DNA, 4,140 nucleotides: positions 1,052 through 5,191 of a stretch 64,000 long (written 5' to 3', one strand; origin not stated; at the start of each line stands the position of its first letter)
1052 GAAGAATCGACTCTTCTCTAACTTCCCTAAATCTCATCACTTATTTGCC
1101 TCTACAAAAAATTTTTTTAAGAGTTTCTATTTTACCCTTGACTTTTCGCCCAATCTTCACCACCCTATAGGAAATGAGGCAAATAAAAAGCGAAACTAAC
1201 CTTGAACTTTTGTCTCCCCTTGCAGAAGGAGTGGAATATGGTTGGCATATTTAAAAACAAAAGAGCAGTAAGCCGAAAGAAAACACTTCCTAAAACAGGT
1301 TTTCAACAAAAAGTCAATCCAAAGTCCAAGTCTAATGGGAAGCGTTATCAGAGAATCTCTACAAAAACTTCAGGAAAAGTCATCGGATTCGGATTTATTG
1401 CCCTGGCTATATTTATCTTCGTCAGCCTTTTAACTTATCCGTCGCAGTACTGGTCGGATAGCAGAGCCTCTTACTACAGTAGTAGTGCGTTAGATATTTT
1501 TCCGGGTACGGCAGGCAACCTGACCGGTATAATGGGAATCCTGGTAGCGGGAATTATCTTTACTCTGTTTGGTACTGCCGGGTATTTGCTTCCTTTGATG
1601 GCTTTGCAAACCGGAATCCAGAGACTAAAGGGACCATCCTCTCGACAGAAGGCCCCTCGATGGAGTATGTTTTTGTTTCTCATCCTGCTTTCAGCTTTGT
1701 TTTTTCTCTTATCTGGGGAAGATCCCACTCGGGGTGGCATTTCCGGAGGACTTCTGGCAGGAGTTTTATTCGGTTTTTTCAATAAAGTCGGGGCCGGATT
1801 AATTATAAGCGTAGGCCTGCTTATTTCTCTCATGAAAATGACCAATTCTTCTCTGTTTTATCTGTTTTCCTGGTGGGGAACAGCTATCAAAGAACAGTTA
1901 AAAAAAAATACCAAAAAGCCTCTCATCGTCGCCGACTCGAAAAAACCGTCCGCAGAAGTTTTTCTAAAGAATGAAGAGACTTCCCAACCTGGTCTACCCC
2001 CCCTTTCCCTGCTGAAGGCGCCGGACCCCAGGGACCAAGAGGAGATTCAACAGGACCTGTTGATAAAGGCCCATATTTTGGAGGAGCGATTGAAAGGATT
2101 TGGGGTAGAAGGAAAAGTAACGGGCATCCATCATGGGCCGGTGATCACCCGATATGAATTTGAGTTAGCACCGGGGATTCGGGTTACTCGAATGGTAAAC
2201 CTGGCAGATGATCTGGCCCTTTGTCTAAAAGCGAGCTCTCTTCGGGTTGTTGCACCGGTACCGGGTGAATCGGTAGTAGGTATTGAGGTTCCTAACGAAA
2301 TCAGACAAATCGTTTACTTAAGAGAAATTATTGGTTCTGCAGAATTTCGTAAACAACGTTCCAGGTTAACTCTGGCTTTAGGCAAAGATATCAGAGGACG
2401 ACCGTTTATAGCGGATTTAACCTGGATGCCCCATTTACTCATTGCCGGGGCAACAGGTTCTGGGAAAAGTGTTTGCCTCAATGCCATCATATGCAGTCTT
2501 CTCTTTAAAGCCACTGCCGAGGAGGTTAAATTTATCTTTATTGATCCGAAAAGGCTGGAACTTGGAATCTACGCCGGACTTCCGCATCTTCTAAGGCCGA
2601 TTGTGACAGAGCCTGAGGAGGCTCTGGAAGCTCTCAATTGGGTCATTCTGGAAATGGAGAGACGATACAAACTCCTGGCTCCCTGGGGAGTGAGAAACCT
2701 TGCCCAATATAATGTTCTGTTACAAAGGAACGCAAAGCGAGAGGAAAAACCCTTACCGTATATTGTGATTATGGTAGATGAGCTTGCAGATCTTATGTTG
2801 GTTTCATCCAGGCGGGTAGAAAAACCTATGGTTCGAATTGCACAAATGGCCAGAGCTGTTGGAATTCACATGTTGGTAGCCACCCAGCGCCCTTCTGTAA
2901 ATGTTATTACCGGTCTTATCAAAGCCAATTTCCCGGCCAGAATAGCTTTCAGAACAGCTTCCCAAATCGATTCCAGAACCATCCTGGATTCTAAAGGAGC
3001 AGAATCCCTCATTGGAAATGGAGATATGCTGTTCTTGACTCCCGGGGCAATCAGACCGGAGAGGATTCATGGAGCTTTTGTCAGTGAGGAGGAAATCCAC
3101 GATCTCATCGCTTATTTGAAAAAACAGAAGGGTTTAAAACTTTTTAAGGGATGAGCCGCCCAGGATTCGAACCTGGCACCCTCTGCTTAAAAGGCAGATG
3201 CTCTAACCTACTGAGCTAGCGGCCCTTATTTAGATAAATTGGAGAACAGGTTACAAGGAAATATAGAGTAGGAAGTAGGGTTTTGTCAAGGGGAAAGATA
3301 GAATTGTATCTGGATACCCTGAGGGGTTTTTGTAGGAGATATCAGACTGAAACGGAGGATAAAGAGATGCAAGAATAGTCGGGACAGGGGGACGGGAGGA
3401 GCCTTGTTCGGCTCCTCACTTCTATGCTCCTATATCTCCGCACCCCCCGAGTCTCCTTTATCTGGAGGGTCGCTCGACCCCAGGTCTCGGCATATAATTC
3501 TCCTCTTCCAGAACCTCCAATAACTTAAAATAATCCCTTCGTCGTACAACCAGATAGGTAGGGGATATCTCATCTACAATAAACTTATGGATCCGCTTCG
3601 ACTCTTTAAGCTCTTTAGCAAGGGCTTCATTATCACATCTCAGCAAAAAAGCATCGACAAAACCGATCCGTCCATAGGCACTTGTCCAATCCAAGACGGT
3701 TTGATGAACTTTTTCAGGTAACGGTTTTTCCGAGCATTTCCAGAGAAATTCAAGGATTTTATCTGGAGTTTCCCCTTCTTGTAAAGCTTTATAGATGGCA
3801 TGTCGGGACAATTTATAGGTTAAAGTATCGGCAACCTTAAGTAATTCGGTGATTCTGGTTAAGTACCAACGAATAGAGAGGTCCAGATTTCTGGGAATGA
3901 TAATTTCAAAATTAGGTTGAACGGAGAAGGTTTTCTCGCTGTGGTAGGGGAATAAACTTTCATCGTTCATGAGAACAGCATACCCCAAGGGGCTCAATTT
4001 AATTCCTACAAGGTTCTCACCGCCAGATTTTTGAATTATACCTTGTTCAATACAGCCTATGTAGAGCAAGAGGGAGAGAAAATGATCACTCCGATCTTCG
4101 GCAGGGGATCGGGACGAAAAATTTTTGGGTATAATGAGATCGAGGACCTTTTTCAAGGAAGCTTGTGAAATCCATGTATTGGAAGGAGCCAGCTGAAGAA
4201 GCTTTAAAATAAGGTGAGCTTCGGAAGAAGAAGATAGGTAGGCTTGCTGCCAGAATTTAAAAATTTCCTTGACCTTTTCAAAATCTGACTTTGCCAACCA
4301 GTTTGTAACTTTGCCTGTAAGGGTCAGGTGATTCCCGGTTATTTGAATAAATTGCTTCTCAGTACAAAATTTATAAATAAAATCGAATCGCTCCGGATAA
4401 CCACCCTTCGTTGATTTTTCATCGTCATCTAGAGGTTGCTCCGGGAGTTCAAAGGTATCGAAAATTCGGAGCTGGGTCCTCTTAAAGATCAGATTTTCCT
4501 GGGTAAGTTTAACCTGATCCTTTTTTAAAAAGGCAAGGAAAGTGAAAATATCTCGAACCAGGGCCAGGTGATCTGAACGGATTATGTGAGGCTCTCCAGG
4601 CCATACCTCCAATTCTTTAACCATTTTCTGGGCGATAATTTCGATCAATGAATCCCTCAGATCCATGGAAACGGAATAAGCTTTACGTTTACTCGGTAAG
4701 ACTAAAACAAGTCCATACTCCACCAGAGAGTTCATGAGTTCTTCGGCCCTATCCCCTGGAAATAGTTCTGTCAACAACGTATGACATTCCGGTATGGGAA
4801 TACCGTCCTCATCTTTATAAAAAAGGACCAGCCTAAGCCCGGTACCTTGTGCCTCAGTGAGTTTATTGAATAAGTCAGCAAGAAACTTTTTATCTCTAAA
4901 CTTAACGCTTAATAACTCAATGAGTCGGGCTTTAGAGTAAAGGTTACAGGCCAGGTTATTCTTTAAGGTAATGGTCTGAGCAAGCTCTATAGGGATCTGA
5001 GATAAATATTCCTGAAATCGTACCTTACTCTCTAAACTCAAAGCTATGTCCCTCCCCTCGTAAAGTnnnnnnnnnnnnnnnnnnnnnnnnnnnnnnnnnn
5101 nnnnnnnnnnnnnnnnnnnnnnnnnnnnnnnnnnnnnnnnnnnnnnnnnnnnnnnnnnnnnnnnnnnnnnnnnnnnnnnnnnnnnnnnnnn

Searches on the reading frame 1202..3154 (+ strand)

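Call 48: search_protein_families(library=pfam, proteins=[window:1202-3154:+], max_evalue=0.00001)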
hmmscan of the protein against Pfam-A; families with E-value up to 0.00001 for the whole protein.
window:1202-3154:+ (650 aa): 3 families
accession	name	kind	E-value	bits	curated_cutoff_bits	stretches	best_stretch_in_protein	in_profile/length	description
PF01580.24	FtsK_SpoIIIE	-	5.3e-67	225.9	24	1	373-566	2-221/221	FtsK/SpoIIIE family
PF17854.6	FtsK_alpha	-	7.6e-32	110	22.9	1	265-365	1-101/101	FtsK alpha domain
PF13491.11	FtsK_4TM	-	1.1e-16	61.4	23.1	1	60-226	7-171/171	4TM region of DNA translocase FtsK/SpoIIIE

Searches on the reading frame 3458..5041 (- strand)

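Call 48: search_protein_families(library=pfam, proteins=[window:3458-5041:-], max_evalue=0.00001)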
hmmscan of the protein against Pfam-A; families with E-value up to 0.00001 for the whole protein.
window:3458-5041:- (527 aa): 1 family
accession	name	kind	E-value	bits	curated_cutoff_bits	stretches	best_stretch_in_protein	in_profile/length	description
PF13625.11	Helicase_C_3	-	1.2e-18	67.7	34.2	1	374-492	3-124/125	Helicase conserved C-terminal domain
